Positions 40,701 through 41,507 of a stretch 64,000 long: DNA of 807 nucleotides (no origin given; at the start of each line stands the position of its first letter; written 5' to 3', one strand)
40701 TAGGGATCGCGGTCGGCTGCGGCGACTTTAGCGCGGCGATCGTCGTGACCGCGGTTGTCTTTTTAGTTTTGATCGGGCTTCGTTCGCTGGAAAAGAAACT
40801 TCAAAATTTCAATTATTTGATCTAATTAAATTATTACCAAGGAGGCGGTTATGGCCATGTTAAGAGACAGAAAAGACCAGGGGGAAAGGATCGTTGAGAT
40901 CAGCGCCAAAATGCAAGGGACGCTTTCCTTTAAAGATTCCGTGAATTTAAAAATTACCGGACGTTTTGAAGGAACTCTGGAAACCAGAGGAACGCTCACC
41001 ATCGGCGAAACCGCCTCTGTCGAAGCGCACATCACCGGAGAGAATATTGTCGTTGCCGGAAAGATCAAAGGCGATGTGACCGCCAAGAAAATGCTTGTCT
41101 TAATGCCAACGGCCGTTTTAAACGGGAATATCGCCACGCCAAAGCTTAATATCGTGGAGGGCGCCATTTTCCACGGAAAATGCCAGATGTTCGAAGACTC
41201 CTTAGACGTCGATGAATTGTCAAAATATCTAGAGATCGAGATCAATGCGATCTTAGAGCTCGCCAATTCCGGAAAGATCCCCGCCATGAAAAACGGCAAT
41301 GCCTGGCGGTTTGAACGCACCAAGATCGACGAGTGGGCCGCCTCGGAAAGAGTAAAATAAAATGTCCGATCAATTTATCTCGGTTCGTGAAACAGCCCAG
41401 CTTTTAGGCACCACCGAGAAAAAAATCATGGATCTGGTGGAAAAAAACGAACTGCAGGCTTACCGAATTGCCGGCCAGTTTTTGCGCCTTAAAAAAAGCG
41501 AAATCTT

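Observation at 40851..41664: Bactofilin fused to an excisionase-type HTH, followed by a membrane-anchored HTH_17 paralog: a candidate filament-DNA-membrane tether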

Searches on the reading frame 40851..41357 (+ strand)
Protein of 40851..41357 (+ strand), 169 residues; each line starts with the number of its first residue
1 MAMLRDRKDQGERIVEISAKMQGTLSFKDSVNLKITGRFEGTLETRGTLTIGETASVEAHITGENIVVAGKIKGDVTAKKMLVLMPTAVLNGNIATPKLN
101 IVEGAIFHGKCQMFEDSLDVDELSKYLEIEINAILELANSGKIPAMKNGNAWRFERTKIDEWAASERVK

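Call 3: search_protein_families(library=pfam, proteins=[window:40851-41357:+], max_evalue=1)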
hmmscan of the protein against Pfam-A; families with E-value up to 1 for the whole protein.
window:40851-41357:+ (169 aa): 3 families
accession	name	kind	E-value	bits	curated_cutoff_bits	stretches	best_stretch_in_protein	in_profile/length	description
PF04519.19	Bactofilin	-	6.2e-25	87.7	27.9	1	16-112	4-98/98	Polymer-forming cytoskeletal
PF12728.13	HTH_17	-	1e-10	42.1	27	1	118-166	2-50/51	Helix-turn-helix domain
PF21305.2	type_II_gspD_N0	-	0.062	13.6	27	1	51-77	8-34/71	GspD-like, N0 domain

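Call 4: search_protein_families(library=ncbifam, proteins=[window:40851-41357:+], max_evalue=1)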
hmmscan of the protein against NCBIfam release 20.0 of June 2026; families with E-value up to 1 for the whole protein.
window:40851-41357:+ (169 aa): 3 families
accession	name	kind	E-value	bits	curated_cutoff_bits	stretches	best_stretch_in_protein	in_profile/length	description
NF047737.1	antiphage_MADS1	equivalog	2.6e-11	43.6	80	1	118-162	4-48/49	methylation-associated defense system helix-turn-helix domain-containing protein MAD1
TIGR01764.1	excise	domain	3.6e-08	33.7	28.8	1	120-164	4-48/49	excisionase family DNA-binding protein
NF045930.1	Cytc6PetJCyano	equivalog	0.094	12.7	135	0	116-147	54-84/110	cytochrome c6 PetJ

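Call 5: find_homologous_proteins(query=window:40851-41357:+)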
Query window:40851-41357:+ (169 aa): 924 proteins with E <= 0.001 among 974 candidates; the best 120 are listed.
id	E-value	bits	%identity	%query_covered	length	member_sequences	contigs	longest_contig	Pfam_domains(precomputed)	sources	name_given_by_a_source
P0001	3.0e-103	360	100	100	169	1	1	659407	PF12728.14,PF04519.20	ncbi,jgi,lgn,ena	ncbi:MAG: polymer-forming cytoskeletal protein [Candidatus Omnitrophota bacterium]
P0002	1.8e-80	286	79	99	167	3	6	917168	PF12728.14,PF04519.20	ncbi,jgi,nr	ncbi:MAG TPA: polymer-forming cytoskeletal protein [Candidatus Omnitrophota bacterium]|nr:polymer-fo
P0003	7.3e-80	284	74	99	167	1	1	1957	PF12728.14,PF04519.20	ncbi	-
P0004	3.1e-79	282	78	98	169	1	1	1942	PF12728.14,PF04519.20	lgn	-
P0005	4.4e-79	282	76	98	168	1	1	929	PF12728.14,PF04519.20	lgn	-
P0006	2.2e-78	279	75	98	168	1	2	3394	PF12728.14,PF04519.20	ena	-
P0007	4.1e-78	279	73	98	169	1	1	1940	PF12728.14,PF04519.20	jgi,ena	-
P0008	4.2e-78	278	77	98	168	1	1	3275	PF12728.14,PF04519.20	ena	-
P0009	4.4e-78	278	73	100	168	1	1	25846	PF12728.14,PF04519.20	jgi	-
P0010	5.3e-78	278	73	98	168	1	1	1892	PF12728.14,PF04519.20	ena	-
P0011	9.6e-78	277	75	98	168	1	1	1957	PF12728.14,PF04519.20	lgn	-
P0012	1.1e-77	277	73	98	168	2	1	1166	PF12728.14,PF04519.20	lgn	-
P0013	1.9e-77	276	74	98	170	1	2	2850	PF12728.14,PF04519.20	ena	-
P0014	2.4e-77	276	73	98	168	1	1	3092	PF12728.14,PF04519.20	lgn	-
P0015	2.5e-77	276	70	100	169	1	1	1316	PF12728.14,PF04519.20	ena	-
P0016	2.9e-77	276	75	98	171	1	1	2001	PF12728.14,PF04519.20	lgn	-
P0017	3.0e-77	276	73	98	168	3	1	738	PF12728.14,PF04519.20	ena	-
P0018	3.9e-77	275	73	98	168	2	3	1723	PF12728.14,PF04519.20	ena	-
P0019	5.6e-77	275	73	98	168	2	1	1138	PF12728.14,PF04519.20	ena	-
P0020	7.9e-77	274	75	98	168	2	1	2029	PF12728.14,PF04519.20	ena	-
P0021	1.2e-76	274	72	98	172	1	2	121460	PF12728.14,PF04519.20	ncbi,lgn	-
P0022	2.7e-76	273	73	98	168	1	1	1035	PF12728.14,PF04519.20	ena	-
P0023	6.0e-76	271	74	98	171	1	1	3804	PF12728.14,PF04519.20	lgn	-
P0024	6.1e-76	271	74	97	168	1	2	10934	PF12728.14,PF04519.20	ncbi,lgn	-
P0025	6.5e-76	271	73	98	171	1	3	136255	PF12728.14,PF04519.20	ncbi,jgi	-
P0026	1.0e-75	271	76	98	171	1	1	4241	PF12728.14,PF04519.20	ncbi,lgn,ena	-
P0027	1.1e-75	271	72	98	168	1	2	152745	PF12728.14,PF04519.20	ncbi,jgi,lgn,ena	-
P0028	1.1e-75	271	72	98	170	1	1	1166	PF12728.14,PF04519.20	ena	-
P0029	1.4e-75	270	75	98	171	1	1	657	PF12728.14,PF04519.20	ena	-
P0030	1.4e-75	270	72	98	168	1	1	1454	PF12728.14,PF04519.20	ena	-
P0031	3.4e-75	269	74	98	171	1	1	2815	PF12728.14,PF04519.20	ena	-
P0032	4.5e-75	269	71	98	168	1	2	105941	PF12728.14,PF04519.20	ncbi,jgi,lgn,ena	-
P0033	8.1e-75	268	71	98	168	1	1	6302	PF12728.14,PF04519.20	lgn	-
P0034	9.2e-75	268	69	98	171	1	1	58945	PF12728.14,PF04519.20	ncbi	ncbi:MAG: polymer-forming cytoskeletal protein [Candidatus Omnitrophota bacterium]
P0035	9.7e-75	268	73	98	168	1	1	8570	PF12728.14,PF04519.20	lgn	-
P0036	9.9e-75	268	73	97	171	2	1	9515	PF12728.14,PF04519.20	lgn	-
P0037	1.0e-74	267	72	100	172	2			PF12728.14,PF04519.20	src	-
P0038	2.1e-74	266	71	100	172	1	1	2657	PF12728.14,PF04519.20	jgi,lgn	-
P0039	2.9e-74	266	72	98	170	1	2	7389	PF12728.14,PF04519.20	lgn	-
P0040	3.5e-74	266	73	98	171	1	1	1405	PF12728.14,PF04519.20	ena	-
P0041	6.8e-74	265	72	98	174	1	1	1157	PF12728.14,PF04519.20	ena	-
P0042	9.9e-74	264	71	100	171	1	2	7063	PF12728.14,PF04519.20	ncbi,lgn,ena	-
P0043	9.9e-74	264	73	98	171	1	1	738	PF12728.14,PF04519.20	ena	-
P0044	1.1e-73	264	72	98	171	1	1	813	PF12728.14,PF04519.20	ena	-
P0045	1.1e-73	264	72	98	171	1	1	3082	PF12728.14,PF04519.20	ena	-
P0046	1.4e-73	264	71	100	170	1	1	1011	PF12728.14,PF04519.20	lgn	-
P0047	2.1e-73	263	70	98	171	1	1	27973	PF12728.14,PF04519.20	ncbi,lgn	-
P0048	2.3e-73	263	70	98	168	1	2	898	PF12728.14,PF04519.20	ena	-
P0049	3.2e-73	263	68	100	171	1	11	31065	PF12728.14,PF04519.20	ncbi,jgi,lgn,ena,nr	ncbi:MAG: hypothetical protein A2787_03095 [Omnitrophica WOR_2 bacterium RIFCSPHIGHO2_01_FULL_48_9]|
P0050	3.9e-73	262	71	98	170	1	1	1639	PF12728.14,PF04519.20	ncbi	-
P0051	6.8e-73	262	72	98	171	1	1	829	PF12728.14,PF04519.20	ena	-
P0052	7.6e-73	261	71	98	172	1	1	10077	PF12728.14,PF04519.20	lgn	-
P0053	1.2e-72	261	70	100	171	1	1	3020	PF12728.14,PF04519.20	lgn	-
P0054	1.4e-72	261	70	98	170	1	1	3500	PF12728.14,PF04519.20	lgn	-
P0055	1.4e-72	261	70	98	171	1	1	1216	PF12728.14,PF04519.20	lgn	-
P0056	1.5e-72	260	70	98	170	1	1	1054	PF12728.14,PF04519.20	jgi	jgi:excisionase family DNA binding protein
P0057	1.5e-72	260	71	98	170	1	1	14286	PF12728.14,PF04519.20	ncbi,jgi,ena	-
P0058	1.6e-72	260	72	98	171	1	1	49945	PF12728.14,PF04519.20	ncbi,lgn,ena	-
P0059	1.7e-72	260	72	96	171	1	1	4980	PF12728.14,PF04519.20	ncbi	-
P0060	2.5e-72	260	70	98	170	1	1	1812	PF12728.14,PF04519.20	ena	-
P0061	2.9e-72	260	68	100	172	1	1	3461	PF12728.14,PF04519.20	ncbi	-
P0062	3.1e-72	259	70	100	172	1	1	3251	PF12728.14,PF04519.20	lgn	-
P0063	5.1e-72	259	70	98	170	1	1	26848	PF12728.14,PF04519.20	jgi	-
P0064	5.2e-72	259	70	98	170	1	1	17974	PF12728.14,PF04519.20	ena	-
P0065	5.4e-72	259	67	98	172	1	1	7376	PF12728.14,PF04519.20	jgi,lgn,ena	-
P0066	6.6e-72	258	73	93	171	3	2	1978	PF12728.14,PF04519.20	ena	-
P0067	6.8e-72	258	69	100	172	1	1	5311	PF12728.14,PF04519.20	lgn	-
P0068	9.1e-72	258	70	98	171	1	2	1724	PF12728.14,PF04519.20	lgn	-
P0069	1.4e-71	257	70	98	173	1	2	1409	PF12728.14,PF04519.20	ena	-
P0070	1.6e-71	257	68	98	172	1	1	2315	PF12728.14,PF04519.20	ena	-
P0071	1.8e-71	257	69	97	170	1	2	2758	PF12728.14,PF04519.20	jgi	jgi:excisionase family DNA binding protein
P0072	1.9e-71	257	68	100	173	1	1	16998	PF12728.14,PF04519.20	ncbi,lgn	-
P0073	2.0e-71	257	70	100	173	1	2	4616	PF12728.14,PF04519.20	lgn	-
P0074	2.0e-71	257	69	98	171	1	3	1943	PF12728.14,PF04519.20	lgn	-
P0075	2.3e-71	257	71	98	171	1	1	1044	PF12728.14,PF04519.20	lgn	-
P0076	2.6e-71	256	72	98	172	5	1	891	PF12728.14,PF04519.20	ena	-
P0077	3.4e-71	256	70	99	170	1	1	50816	PF12728.14,PF04519.20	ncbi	-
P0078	4.5e-71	256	70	97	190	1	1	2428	PF12728.14,PF04519.20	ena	-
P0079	4.6e-71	256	70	98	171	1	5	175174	PF12728.14,PF04519.20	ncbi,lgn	-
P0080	6.6e-71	255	72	93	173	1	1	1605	PF12728.14,PF04519.20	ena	-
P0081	1.1e-70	254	67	100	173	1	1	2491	PF12728.14,PF04519.20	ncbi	-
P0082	1.1e-70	254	70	97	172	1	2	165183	PF12728.14,PF04519.20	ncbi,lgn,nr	ncbi:MAG: polymer-forming cytoskeletal protein [Candidatus Omnitrophota bacterium]|nr:polymer-formin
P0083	1.2e-70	254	70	98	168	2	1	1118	PF12728.14,PF04519.20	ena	-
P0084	1.4e-70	254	72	98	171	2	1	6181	PF12728.14,PF04519.20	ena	-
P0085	1.5e-70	254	68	98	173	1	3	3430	PF12728.14,PF04519.20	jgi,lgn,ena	-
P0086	1.6e-70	254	67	98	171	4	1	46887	PF12728.14,PF04519.20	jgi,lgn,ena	-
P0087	1.7e-70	254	66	98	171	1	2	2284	PF12728.14,PF04519.20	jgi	jgi:excisionase family DNA binding protein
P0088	1.7e-70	254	68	98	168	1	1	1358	PF12728.14,PF04519.20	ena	-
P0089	1.8e-70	254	68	100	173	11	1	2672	PF12728.14,PF04519.20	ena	-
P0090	2.1e-70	253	68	98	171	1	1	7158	PF12728.14,PF04519.20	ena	-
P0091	2.2e-70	253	66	98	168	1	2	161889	PF12728.14,PF04519.20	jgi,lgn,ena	-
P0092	2.8e-70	253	72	93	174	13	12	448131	PF12728.14,PF04519.20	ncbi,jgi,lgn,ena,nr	ncbi:MAG TPA: polymer-forming cytoskeletal protein [Candidatus Omnitrophota bacterium]|nr:polymer-fo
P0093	3.0e-70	253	67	98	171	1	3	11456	PF12728.14,PF04519.20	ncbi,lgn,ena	-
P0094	3.3e-70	253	68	98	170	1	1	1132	PF12728.14,PF04519.20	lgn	-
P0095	3.3e-70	253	64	98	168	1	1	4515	PF12728.14,PF04519.20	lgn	-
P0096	4.3e-70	252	68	98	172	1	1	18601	PF12728.14,PF04519.20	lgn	-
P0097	4.4e-70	252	71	92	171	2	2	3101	PF12728.14,PF04519.20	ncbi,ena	-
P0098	4.7e-70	252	72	93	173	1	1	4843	PF12728.14,PF04519.20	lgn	-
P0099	5.4e-70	252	68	98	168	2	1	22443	PF12728.14,PF04519.20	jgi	-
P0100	5.5e-70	252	67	100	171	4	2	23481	PF12728.14,PF04519.20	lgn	-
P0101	6.2e-70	252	73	93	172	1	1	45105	PF12728.14,PF04519.20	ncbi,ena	-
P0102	8.2e-70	252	67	98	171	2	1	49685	PF12728.14,PF04519.20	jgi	jgi:excisionase family DNA binding protein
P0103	9.6e-70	251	67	100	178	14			PF12728.14,PF04519.20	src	-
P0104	1.2e-69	251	70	93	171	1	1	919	PF12728.14,PF04519.20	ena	-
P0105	1.2e-69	251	68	97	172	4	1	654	PF12728.14,PF04519.20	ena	-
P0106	1.3e-69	251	70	98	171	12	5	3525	PF12728.14,PF04519.20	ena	-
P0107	1.4e-69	251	67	97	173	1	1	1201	PF12728.14,PF04519.20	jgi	-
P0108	1.5e-69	251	70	98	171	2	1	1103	PF12728.14,PF04519.20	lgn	-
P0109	1.6e-69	251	63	98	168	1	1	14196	PF12728.14,PF04519.20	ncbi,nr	ncbi:MAG: polymer-forming cytoskeletal protein [Candidatus Omnitrophota bacterium]|nr:polymer-formin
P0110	1.7e-69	251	66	100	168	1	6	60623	PF12728.14,PF04519.20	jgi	jgi:excisionase family DNA binding protein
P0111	1.7e-69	251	67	98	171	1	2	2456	PF12728.14,PF04519.20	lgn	-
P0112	1.8e-69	250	69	98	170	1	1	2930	PF12728.14,PF04519.20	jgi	-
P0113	1.9e-69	250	69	98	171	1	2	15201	PF12728.14,PF04519.20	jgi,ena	-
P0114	2.3e-69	250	66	98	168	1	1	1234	PF12728.14,PF04519.20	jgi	jgi:excisionase family DNA binding protein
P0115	2.4e-69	250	72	98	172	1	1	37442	PF12728.14,PF04519.20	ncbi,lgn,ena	-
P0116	2.8e-69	250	68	99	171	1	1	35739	PF12728.14,PF04519.20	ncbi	-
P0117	3.5e-69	249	67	98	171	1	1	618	PF12728.14,PF04519.20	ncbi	-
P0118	3.7e-69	249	68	96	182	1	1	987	PF12728.14,PF04519.20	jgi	jgi:excisionase family DNA binding protein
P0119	3.8e-69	249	68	98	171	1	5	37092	PF12728.14,PF04519.20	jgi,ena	-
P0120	4.7e-69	249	68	98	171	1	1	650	PF12728.14,PF04519.20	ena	-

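Call 14: find_related_loci(query=A1, collection=genome_contigs, flank=5000)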
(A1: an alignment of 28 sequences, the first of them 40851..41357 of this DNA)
Query A1 (169 aa) in genome_contigs; peptide patterns used: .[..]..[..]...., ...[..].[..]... (x = any residue, [..] = any of these).
287 stretches matched a pattern; 278 encode a relative of the query (tblastn E <= 1e-3); the best 80 are kept; 80 distinct loci.
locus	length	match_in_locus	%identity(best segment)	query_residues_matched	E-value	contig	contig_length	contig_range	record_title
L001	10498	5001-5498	79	1-168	1e-87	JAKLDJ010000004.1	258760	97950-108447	MAG: Candidatus Omnitrophota bacterium isolate RA.bin107 RA.bin107_4, whole genome shotgun sequence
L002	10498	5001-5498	76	4-169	3e-87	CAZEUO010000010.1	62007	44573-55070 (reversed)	MAG TPA_asm: uncultured Planctomycetales bacterium isolate SRP178908_co1_326 genome assembly, contig: NODE_230_length_62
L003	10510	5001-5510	72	4-169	8e-84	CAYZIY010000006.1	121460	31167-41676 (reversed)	MAG TPA_asm: uncultured Planctomycetales bacterium isolate SRP141376_co2_271 genome assembly, contig: NODE_351_length_12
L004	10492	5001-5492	74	6-169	3e-83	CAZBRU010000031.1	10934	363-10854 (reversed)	MAG TPA_asm: uncultured Planctomycetales bacterium isolate ERP125453_co2_380 genome assembly, contig: NODE_2622_length_1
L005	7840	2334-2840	73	4-169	4e-83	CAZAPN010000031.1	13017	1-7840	MAG TPA_asm: uncultured Planctomycetales bacterium isolate binchicken_co154_239 genome assembly, contig: NODE_9087_lengt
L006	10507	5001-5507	69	4-169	2e-82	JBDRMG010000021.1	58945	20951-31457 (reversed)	MAG: Candidatus Omnitrophota bacterium isolate MEGAHIT-group-1.82 k141_10802420, whole genome shotgun sequence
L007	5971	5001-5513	71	1-169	3e-81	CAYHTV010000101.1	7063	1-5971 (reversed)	MAG TPA_asm: uncultured Planctomycetales bacterium isolate ERP119705_co15_632 genome assembly, contig: NODE_13413_length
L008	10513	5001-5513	68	1-169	1e-80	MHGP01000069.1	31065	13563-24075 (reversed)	MAG: Omnitrophica WOR_2 bacterium RIFCSPHIGHO2_02_FULL_48_11 rifcsphigho2_02_scaffold_4237, whole genome shotgun sequenc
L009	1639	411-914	71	4-169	2e-84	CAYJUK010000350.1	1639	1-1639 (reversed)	MAG TPA_asm: uncultured Planctomycetales bacterium isolate ERP125453_co1_189 genome assembly, contig: NODE_124326_length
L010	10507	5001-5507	72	4-169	6e-80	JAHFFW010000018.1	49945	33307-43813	MAG: Candidatus Omnitrophota bacterium isolate nzgw300 NODE_155_length_49946_cov_6.958796, whole genome shotgun sequence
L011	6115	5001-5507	72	4-169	2e-79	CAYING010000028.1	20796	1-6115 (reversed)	MAG TPA_asm: uncultured Planctomycetales bacterium isolate ERP119705_co25_670 genome assembly, contig: NODE_1503_length_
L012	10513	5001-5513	68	1-169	3e-79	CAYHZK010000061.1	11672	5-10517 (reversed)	MAG TPA_asm: uncultured Planctomycetales bacterium isolate ERP119705_co15_651 genome assembly, contig: NODE_6462_length_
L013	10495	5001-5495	72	5-169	4e-79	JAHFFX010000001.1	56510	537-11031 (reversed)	MAG: Candidatus Omnitrophota bacterium isolate nzgw301 NODE_297_length_56511_cov_3.091931, whole genome shotgun sequence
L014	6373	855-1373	68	1-169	1e-78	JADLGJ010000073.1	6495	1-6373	MAG: Candidatus Omnitrophota bacterium isolate SJ432 c_000001117215, whole genome shotgun sequence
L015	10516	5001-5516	69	1-169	1e-78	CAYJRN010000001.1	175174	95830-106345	MAG TPA_asm: uncultured Planctomycetales bacterium isolate ERP125453_co1_226 genome assembly, contig: NODE_20_length_175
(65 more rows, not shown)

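Call 26: search_solved_structures(query=A2, max_evalue=1, show_alignments=4)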
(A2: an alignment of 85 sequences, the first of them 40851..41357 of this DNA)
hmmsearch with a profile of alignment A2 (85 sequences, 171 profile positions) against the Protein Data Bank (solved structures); distinct sequences matched with E-value up to 1: 4.
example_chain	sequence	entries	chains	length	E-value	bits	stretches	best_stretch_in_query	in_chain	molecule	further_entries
2n3d_A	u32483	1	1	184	1.8e-09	40.5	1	34-113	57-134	Bactofilin A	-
6ria_A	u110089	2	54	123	8.9e-09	38.2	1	34-113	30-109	bactofilin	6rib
3t90_A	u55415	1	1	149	0.45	13.1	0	31-122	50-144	Glucose-6-phosphate acetyltransferase 1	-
4j2n_A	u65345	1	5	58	0.58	12.7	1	115-162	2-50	Gp37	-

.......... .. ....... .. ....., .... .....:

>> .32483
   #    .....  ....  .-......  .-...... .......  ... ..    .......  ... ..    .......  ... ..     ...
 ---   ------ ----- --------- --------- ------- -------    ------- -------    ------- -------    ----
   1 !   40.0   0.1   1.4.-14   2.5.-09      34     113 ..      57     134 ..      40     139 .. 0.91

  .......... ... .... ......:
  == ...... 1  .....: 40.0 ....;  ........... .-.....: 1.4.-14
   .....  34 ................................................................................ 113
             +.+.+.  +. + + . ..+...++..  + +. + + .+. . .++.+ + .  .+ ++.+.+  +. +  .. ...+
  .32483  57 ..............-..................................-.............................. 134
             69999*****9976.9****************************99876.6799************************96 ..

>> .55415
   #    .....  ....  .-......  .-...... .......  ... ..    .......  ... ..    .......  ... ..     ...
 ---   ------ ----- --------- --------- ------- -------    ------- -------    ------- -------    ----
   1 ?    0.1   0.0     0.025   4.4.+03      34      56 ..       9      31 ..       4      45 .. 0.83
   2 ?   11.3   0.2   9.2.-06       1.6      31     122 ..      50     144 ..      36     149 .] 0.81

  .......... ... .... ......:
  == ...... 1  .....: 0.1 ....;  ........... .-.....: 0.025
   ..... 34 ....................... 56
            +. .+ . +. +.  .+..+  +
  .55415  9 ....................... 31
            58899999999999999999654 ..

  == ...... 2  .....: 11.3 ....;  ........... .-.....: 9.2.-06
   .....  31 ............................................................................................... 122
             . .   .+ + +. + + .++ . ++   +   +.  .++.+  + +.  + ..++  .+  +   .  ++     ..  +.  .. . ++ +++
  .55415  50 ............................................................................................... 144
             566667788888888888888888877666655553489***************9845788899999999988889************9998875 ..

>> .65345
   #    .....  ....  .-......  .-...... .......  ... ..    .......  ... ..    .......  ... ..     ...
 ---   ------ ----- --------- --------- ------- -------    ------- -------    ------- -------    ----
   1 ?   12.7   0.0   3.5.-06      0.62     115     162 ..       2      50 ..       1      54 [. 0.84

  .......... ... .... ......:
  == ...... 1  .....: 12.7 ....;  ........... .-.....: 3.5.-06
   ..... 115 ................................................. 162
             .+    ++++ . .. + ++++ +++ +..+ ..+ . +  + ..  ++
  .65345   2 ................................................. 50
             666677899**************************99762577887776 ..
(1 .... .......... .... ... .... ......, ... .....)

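Call 32: predict_structure(alignment_id=A2)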
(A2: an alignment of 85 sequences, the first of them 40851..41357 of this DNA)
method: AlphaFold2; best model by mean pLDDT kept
length: 169 residues; sequences in the alignment: 85
mean_pLDDT: 86.5   pTM: 0.64
mean pLDDT of the five models: 86.5, 84.6, 84.3, 83.9, 80.8
residues with pLDDT >= 90: 93; 70-90: 58; 50-70: 5; < 50: 13
segments of 3 or more residues with pLDDT < 50: 1-11
pLDDT, mean of each block of 10 residues (from residue 1): 40 77 89 93 93 96 96 96 97 95 95 81 88 91 86 86 68
secondary structure, 60 per line:
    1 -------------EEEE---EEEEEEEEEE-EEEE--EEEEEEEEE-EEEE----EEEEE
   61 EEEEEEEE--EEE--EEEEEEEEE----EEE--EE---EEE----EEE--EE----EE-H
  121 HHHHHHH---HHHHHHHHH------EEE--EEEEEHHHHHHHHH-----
elements in order: E14-17 E21-30 E32-35 E38-46 E48-51 E56-68 E71-73 E76-84 E89-91 E99-101 E106-108 H120-127 H131-139 E146-148 E151-155 H156-164
